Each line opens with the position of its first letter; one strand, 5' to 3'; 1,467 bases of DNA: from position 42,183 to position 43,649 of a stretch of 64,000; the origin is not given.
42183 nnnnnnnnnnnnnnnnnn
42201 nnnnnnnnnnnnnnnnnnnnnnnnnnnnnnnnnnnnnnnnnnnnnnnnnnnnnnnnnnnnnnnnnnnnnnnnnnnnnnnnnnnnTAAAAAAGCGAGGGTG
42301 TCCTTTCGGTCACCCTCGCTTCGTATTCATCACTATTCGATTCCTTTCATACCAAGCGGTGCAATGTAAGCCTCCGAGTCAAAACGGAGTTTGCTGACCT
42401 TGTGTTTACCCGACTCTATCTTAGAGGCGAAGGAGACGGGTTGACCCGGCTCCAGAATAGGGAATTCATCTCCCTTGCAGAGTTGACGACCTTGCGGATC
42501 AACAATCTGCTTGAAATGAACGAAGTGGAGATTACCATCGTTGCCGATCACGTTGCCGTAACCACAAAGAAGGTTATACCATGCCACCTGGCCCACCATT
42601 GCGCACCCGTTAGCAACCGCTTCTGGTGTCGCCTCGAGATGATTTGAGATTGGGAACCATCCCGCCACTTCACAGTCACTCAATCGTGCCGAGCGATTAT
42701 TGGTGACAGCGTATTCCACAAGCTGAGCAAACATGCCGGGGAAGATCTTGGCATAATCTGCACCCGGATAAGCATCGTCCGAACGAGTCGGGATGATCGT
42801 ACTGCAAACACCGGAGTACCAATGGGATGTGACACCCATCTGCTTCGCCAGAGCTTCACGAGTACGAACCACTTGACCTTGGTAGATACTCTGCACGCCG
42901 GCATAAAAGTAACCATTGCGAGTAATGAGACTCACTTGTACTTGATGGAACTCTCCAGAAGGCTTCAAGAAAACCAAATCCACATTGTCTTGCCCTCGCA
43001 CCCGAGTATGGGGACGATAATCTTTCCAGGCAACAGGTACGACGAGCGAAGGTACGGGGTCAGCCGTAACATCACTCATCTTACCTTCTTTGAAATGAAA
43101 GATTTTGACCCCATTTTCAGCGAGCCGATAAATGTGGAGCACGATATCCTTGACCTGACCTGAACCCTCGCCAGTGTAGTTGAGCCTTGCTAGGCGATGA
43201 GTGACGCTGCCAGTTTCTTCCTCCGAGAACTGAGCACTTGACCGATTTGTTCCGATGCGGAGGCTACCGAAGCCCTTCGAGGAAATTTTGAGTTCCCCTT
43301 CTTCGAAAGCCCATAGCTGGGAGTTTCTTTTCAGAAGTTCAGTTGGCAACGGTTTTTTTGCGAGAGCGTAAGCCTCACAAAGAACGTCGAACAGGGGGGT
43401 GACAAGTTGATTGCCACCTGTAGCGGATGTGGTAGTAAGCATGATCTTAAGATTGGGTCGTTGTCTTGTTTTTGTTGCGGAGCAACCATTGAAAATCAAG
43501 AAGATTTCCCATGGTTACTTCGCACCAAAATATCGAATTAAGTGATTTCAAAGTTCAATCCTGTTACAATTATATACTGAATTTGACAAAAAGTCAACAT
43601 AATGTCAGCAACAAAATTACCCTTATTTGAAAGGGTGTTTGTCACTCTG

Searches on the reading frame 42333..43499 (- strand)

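Call 44: search_protein_families(library=pfam, proteins=[window:42333-43499:-], max_evalue=0.001)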
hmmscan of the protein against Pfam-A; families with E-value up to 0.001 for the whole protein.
window:42333-43499:- (388 aa): 1 family
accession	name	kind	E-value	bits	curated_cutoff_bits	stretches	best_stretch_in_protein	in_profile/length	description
PF00313.28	CSD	-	9.1e-05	22.7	27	1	301-365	1-57/66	'Cold-shock' DNA-binding domain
